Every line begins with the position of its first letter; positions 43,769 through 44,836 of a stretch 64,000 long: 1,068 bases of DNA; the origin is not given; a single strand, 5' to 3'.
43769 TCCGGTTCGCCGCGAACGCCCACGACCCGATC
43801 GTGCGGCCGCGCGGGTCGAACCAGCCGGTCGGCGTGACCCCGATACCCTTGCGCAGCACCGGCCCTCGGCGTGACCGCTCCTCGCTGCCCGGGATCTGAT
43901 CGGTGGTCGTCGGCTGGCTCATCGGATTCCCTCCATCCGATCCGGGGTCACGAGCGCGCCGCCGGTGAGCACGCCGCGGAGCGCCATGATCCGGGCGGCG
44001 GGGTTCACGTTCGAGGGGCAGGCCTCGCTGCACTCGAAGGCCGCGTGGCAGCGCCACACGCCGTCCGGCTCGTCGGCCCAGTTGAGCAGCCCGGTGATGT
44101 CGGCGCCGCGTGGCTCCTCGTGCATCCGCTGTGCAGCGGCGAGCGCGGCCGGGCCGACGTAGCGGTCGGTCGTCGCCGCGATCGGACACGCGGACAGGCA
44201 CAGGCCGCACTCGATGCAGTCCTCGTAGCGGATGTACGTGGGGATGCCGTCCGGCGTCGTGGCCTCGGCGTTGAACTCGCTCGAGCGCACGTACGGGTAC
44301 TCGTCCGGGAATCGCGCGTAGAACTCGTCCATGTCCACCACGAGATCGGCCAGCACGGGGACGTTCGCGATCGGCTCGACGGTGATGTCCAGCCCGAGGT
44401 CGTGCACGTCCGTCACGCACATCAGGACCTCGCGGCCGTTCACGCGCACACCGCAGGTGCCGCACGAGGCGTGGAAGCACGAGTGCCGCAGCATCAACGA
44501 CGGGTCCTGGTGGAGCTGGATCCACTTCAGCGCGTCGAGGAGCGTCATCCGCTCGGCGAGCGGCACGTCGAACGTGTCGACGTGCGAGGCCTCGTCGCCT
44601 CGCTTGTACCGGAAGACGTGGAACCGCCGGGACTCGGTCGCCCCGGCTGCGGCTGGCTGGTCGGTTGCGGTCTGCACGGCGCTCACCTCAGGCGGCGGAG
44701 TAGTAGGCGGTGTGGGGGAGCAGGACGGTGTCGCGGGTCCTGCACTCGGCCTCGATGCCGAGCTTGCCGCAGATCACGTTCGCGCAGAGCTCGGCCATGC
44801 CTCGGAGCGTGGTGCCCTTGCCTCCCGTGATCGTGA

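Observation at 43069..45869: Chimeric glycerol-3-phosphate dehydrogenase: GlpA-type flavoprotein coupled to SdhB/SdhC/SdhD-type subunits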

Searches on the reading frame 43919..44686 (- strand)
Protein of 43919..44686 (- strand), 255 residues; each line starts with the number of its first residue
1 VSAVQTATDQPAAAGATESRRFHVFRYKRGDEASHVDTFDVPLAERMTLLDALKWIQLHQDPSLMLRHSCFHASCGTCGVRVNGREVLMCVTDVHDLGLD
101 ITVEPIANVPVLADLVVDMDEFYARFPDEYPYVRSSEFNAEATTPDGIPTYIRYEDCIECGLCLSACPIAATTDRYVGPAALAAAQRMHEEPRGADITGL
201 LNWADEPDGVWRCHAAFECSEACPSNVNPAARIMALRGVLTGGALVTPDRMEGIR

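Call 3: search_protein_families(library=pfam, proteins=[window:43919-44686:-], max_evalue=0.01)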
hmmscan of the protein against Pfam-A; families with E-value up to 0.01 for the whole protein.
window:43919-44686:- (255 aa): 12 families
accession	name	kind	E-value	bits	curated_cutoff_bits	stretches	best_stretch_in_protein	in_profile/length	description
PF13085.11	Fer2_3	-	4.2e-27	94.7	27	1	22-123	2-106/107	2Fe-2S iron-sulfur cluster binding domain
PF13183.11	Fer4_8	-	1.8e-11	44.9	27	1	155-227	3-68/68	4Fe-4S dicluster domain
PF13237.11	Fer4_10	-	2.1e-07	31.2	25.5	1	151-224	3-53/53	4Fe-4S dicluster domain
PF13187.11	Fer4_9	-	3.6e-07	30.5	27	1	156-226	1-50/52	4Fe-4S dicluster domain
PF13534.11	Fer4_17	-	4.5e-06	27.6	22.2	1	157-228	2-61/61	4Fe-4S dicluster domain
PF12838.12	Fer4_7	-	6.2e-06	27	27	2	157-227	2-52/52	4Fe-4S dicluster domain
PF00037.32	Fer4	-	2e-05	24.7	21.1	1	151-171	2-22/24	4Fe-4S binding domain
PF13484.11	Fer4_16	-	0.00013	23.1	30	1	157-226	2-66/66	4Fe-4S double cluster binding domain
PF12797.12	Fer4_2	-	0.00057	20.1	24.5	1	151-168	4-21/22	4Fe-4S binding domain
PF00111.32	Fer2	-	0.00097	19.5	21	1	46-87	15-52/77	2Fe-2S iron-sulfur cluster binding domain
PF12800.12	Fer4_4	-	0.0025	18.5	24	1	155-168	2-15/17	4Fe-4S binding domain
PF14697.11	Fer4_21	-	0.0029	18.2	35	1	153-169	4-53/59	4Fe-4S dicluster domain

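Call 4: search_protein_families(library=ncbifam, proteins=[window:43919-44686:-], max_evalue=0.01)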
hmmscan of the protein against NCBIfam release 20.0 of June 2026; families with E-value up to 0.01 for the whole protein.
window:43919-44686:- (255 aa): 33 families (the best 25 are shown)
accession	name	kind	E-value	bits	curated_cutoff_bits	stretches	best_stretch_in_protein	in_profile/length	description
TIGR00384.1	dhsB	subfamily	2.3e-57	194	88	1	24-237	1-222/222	succinate dehydrogenase and fumarate reductase iron-sulfur protein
NF004616.0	PRK05950.1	subfamily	4.4e-57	193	228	1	18-239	4-232/238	succinate dehydrogenase iron-sulfur subunit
NF009226.0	PRK12576.1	equivalog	9.2e-52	176.3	344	1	21-238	11-235/317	succinate dehydrogenase/fumarate reductase iron-sulfur subunit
NF009051.0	PRK12385.1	equivalog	1.2e-48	165.6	333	1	20-234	7-226/244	succinate dehydrogenase/fumarate reductase iron-sulfur subunit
NF009227.0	PRK12577.1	equivalog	3.4e-40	137.7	349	1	22-238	5-236/330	succinate dehydrogenase/fumarate reductase iron-sulfur subunit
NF004898.0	PRK06259.1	equivalog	3e-37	128.4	385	1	30-230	12-205/488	fumarate reductase (CoM/CoB) subunit TfrB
NF009225.0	PRK12575.1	subfamily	6.2e-33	114.2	443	1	18-241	3-231/235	succinate dehydrogenase/fumarate reductase iron-sulfur subunit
NF010071.0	PRK13552.1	equivalog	1.9e-29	102.7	264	1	21-239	6-234/241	fumarate reductase iron-sulfur subunit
NF042952.1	MFR_FeS_SdhB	equivalog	7.2e-25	87.7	600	1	46-239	27-230/320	8-methylmenaquinol:fumarate reductase iron-sulfur subunit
NF006391.0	PRK08640.1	equivalog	9.6e-25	86.9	244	1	18-234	5-233/254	succinate dehydrogenase iron-sulfur subunit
NF009052.0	PRK12386.1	equivalog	2.6e-24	85.6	256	1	21-228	6-218/255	succinate dehydrogenase/fumarate reductase iron-sulfur subunit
NF005746.0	PRK07570.1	subfamily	7.5e-12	45.1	243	1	22-229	5-230/250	succinate dehydrogenase/fumarate reductase iron-sulfur subunit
NF008369.0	PRK11168.1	equivalog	5.3e-09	35.5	278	1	153-234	9-81/401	anaerobic glycerol-3-phosphate dehydrogenase subunit C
NF040763.1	FeFe_hydrog_A6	exception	6.4e-05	21.5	765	0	152-175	185-208/571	NADH-dependent [FeFe] hydrogenase, group A6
NF008514.0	PRK11433.1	equivalog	6.5e-05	22.5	322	1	40-101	63-121/218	aldehyde dehydrogenase iron-sulfur subunit PaoA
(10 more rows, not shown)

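Call 12: search_solved_structures(query=window:43919-44686:-, max_evalue=0.001, show_alignments=2)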
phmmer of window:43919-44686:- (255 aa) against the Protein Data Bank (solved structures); distinct sequences matched with E-value up to 0.001: 28.
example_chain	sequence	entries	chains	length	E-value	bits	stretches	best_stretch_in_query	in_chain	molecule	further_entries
1kf6_B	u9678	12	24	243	2.4e-38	134.9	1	21-234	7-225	FUMARATE REDUCTASE IRON-SULFUR PROTEIN | Fumarate reductase iron-sulfur subunit | Fumarate reductase (Anaerobic), Fe-S subunit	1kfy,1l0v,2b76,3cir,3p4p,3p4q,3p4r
1nek_B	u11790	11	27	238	1.5e-33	119.2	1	21-240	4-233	Succinate dehydrogenase iron-sulfur protein | SUCCINATE DEHYDROGENASE IRON-SULFUR SUBUNIT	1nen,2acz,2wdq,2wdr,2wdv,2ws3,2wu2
2wp9_B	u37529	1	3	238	3.7e-32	114.7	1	21-240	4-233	SUCCINATE DEHYDROGENASE IRON-SULFUR SUBUNIT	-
6lum_B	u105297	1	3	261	2.9e-31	111.7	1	30-236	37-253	Succinate dehydrogenase subunit B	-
8gs8_B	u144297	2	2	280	1.6e-29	106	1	9-238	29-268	Succinate dehydrogenase [ubiquinone] iron-sulfur subunit, mitochondrial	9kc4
9fq7_2N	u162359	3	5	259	2.8e-29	105.2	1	21-240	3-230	Succinate dehydrogenase [ubiquinone] iron-sulfur subunit, mitochondrial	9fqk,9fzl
4ytp_B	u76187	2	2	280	6e-29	104.1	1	10-238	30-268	Succinate dehydrogenase [ubiquinone] iron-sulfur subunit, mitochondrial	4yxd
1zoy_B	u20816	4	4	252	7.4e-29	103.8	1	10-238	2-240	Iron-sulfur protein | Succinate dehydrogenase [ubiquinone] iron-sulfur subunit, mitochondrial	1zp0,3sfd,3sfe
3abv_B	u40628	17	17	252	7.4e-29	103.8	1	10-238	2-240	Succinate dehydrogenase [ubiquinone] iron-sulfur subunit, mitochondrial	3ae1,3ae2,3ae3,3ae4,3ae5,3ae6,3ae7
1yq3_B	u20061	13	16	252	6.6e-28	100.7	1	10-238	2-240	succinate dehydrogenase Ip subunit | Succinate dehydrogenase [ubiquinone] iron-sulfur subunit, mitochondrial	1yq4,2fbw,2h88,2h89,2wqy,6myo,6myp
9qdl_B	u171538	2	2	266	1.4e-27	99.7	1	7-237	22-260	Succinate dehydrogenase [ubiquinone] iron-sulfur subunit, mitochondrial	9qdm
3vr8_B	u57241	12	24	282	1.6e-27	99.4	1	12-241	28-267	Iron-sulfur subunit of succinate dehydrogenase | Succinate dehydrogenase [ubiquinone] iron-sulfur subunit, mitochondrial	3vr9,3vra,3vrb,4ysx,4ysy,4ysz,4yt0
9kps_B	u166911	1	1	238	1.5e-26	96.3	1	20-237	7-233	Succinate dehydrogenase [ubiquinone] iron-sulfur subunit, mitochondrial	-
9kpt_B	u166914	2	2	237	1.5e-26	96.2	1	20-237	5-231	Succinate dehydrogenase [ubiquinone] iron-sulfur subunit, mitochondrial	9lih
9kq3_B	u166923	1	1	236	1.6e-26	96.2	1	20-237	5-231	Succinate dehydrogenase [ubiquinone] iron-sulfur subunit, mitochondrial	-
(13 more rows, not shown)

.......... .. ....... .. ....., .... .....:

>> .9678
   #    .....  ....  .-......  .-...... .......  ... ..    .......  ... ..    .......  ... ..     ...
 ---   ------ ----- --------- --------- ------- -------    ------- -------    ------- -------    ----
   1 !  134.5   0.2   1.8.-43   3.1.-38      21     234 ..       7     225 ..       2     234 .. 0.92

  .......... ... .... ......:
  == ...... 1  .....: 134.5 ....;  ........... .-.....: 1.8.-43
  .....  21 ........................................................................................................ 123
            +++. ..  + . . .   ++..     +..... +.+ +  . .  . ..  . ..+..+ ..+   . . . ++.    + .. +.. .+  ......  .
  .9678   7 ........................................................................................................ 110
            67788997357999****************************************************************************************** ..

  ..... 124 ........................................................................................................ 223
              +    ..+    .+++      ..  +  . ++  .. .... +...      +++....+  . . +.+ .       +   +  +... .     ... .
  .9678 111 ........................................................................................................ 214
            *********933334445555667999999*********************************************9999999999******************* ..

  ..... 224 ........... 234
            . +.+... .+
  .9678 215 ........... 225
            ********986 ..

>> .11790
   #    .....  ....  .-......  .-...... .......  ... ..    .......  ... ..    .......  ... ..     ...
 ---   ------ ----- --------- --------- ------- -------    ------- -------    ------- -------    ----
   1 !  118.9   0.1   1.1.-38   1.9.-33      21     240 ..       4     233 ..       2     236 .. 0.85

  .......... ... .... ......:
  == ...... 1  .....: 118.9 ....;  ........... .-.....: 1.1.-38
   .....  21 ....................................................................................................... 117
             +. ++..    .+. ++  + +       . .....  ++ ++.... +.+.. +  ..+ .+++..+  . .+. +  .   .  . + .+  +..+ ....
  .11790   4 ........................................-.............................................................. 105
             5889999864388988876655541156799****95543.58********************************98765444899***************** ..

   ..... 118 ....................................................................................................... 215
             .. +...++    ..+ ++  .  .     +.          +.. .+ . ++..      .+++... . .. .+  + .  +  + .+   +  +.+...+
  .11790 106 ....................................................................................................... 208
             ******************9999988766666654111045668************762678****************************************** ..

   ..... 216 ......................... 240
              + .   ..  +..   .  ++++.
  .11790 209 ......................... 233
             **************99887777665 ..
